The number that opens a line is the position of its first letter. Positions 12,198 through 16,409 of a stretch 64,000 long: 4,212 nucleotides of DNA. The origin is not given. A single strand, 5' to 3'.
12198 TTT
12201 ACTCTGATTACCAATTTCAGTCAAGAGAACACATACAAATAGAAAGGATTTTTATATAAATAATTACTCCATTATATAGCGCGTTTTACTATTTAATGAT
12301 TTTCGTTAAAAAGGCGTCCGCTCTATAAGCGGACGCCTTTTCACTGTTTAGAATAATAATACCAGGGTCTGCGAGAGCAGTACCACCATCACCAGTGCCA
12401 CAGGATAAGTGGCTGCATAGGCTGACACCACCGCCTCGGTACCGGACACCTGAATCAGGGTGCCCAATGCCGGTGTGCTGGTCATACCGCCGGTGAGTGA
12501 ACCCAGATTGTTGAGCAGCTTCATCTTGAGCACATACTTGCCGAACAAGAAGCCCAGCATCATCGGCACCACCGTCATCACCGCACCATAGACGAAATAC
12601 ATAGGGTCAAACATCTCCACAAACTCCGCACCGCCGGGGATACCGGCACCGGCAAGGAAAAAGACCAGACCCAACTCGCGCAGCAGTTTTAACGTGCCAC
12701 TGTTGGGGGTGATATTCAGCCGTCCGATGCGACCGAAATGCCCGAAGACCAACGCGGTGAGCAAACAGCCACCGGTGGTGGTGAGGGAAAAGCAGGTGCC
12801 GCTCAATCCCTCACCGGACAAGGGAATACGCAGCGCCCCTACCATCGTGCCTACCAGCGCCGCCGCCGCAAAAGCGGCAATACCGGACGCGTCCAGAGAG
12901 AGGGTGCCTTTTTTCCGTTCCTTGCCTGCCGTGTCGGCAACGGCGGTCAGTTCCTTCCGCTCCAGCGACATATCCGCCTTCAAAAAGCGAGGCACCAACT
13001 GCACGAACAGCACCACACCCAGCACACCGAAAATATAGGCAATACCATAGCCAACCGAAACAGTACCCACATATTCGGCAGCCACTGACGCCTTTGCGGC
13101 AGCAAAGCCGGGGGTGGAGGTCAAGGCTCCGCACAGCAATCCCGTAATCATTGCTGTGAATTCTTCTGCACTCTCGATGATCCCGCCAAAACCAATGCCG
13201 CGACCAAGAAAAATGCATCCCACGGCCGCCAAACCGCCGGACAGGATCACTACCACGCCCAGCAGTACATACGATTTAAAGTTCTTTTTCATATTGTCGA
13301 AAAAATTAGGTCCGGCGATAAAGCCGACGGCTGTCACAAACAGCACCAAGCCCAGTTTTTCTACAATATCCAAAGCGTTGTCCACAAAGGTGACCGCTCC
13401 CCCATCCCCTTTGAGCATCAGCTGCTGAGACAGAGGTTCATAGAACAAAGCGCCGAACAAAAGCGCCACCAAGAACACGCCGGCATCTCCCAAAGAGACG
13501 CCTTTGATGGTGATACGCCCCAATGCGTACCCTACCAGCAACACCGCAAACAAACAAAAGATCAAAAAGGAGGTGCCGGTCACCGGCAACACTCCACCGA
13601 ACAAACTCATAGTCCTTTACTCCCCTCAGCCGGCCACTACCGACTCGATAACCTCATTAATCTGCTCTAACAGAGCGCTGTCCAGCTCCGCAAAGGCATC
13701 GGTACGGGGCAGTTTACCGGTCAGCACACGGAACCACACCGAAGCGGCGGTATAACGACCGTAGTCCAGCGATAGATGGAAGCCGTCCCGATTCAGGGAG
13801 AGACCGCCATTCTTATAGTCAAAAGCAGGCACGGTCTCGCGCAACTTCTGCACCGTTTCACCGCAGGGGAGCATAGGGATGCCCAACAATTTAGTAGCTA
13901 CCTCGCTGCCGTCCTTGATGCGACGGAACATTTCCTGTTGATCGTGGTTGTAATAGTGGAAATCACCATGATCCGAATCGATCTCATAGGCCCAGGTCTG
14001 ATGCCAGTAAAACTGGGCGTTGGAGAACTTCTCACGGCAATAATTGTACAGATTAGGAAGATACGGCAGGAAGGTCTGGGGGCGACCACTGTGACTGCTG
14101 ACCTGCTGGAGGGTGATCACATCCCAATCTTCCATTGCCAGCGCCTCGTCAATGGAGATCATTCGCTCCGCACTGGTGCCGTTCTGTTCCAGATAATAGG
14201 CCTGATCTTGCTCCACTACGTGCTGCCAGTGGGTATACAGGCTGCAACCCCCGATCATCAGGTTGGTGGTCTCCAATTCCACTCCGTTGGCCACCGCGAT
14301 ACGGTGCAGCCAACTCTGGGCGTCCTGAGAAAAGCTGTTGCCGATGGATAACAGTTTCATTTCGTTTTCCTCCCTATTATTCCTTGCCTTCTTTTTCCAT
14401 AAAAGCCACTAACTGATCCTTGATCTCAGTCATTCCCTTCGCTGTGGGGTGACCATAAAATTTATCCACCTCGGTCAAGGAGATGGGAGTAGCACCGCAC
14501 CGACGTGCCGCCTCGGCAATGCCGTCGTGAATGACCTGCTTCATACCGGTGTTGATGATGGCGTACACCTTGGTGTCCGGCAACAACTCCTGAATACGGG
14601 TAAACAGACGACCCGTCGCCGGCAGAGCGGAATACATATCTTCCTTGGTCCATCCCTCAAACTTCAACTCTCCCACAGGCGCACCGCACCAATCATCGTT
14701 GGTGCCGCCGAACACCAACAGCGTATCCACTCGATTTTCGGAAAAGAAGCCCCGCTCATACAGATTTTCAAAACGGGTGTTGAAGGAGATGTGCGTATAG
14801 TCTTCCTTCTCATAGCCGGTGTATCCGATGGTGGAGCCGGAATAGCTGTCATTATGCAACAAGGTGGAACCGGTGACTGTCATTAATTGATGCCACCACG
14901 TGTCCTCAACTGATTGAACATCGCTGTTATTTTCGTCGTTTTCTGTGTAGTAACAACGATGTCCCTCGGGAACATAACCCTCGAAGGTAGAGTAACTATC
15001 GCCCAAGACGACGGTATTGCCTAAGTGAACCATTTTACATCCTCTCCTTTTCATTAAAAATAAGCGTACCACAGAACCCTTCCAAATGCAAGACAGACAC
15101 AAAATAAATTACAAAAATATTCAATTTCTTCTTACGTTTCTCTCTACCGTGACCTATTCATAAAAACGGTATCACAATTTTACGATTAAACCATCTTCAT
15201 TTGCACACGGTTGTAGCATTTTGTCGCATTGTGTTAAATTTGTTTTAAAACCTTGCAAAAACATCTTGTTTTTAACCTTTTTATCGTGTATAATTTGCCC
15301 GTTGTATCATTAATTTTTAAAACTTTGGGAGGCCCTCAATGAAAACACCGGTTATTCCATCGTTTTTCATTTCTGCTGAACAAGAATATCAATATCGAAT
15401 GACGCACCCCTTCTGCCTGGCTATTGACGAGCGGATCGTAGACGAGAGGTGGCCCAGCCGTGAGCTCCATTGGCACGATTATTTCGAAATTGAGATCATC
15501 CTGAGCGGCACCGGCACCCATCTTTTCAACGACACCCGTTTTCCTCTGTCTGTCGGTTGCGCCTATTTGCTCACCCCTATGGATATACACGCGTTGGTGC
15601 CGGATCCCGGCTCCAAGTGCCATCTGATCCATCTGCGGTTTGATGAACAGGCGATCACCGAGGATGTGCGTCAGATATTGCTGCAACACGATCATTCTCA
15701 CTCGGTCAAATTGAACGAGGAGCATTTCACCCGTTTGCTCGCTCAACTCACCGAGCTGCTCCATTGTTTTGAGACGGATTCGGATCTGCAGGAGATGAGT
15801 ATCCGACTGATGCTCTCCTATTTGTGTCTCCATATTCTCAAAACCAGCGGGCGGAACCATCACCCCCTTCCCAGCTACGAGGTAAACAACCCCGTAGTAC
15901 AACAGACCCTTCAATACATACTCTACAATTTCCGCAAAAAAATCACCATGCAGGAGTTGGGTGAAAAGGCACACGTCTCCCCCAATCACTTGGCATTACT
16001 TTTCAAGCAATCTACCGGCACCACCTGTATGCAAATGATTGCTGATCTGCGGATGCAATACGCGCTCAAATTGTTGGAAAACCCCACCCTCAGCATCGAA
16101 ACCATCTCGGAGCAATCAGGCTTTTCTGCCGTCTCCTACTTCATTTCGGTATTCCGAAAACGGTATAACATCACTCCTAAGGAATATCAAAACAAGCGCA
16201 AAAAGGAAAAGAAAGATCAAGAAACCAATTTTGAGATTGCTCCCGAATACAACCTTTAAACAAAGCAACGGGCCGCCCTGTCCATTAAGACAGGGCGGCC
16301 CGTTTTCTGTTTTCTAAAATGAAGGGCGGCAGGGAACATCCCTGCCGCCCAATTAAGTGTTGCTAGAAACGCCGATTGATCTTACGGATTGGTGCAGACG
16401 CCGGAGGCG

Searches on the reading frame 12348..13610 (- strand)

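Call 16: search_protein_families(library=pfam, proteins=[window:12348-13610:-], max_evalue=0.001)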
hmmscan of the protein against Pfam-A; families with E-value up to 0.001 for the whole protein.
window:12348-13610:- (420 aa): 1 family
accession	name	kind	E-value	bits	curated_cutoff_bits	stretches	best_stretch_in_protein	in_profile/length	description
PF06826.17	Asp-Al_Ex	-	2.7e-51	174.2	27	2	247-417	2-166/167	Predicted Permease Membrane Region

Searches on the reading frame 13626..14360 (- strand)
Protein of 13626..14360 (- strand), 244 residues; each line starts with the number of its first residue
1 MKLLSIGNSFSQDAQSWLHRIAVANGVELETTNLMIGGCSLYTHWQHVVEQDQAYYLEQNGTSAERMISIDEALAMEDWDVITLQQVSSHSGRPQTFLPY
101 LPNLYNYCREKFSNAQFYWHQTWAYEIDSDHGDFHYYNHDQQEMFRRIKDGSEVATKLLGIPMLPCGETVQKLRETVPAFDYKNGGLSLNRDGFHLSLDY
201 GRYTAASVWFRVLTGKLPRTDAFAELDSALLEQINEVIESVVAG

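Call 16: search_protein_families(library=pfam, proteins=[window:13626-14360:-], max_evalue=0.001)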
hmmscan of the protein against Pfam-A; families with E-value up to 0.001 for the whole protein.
window:13626-14360:- (244 aa): 1 family
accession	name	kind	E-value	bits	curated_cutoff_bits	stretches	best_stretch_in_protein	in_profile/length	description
PF16227.11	DUF4886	-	5.4e-65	219.2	26.7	1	2-225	1-224/242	Domain of unknown function (DUF4886)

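Call 62: search_solved_structures(query=window:13626-14360:-, max_evalue=0.01)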
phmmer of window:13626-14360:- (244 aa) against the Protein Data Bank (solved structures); distinct sequences matched with E-value up to 0.01: 1.
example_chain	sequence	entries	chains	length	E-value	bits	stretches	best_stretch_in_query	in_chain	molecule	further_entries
4i8i_A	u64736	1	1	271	7.5e-43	149.9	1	2-216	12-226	hypothetical protein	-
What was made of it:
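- Tried and rejected: The DUF4886 esterase matched only an uncharacterised PDB entry, so it gives no independent mannan evidence (call 62).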

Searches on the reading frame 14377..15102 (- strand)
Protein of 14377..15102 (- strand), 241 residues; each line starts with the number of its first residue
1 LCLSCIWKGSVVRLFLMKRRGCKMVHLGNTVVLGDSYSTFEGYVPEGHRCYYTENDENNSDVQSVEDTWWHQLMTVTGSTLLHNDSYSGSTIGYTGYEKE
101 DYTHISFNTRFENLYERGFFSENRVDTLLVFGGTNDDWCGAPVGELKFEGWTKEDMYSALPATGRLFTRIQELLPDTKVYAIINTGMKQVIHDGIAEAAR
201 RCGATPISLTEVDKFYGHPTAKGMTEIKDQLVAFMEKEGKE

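Call 16: search_protein_families(library=pfam, proteins=[window:14377-15102:-], max_evalue=0.001)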
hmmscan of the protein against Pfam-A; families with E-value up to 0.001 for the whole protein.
window:14377-15102:- (241 aa): 2 families
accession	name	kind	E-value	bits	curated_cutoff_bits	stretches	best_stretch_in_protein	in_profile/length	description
PF16255.11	Lipase_GDSL_lke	-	3.7e-42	144.4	29.2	1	31-235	4-203/203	GDSL-like Lipase/Acylhydrolase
PF13472.12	Lipase_GDSL_2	-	0.00038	21.4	32.9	1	33-190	2-116/178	GDSL-like Lipase/Acylhydrolase family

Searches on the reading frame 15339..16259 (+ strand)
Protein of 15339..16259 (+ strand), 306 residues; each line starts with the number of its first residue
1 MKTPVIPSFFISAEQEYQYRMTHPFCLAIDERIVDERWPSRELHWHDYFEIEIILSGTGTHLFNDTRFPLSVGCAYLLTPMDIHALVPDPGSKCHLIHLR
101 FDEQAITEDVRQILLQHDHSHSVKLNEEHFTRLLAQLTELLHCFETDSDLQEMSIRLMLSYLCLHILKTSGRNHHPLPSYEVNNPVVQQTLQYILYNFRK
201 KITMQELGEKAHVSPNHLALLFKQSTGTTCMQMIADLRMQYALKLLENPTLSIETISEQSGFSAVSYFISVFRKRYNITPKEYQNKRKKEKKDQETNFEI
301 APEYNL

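Call 16: search_protein_families(library=pfam, proteins=[window:15339-16259:+], max_evalue=0.001)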
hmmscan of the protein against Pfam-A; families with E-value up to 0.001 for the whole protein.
window:15339-16259:+ (306 aa): 3 families
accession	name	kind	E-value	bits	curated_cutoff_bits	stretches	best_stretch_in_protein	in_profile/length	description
PF12833.13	HTH_18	-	5.2e-20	72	33.6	1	209-285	3-79/80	Helix-turn-helix domain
PF02311.25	AraC_binding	-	6.2e-15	55.6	21.1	1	36-145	11-117/135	AraC-like ligand binding domain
PF00165.29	HTH_AraC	-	3e-14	53.2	26.6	1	250-285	6-42/42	Bacterial regulatory helix-turn-helix proteins, AraC family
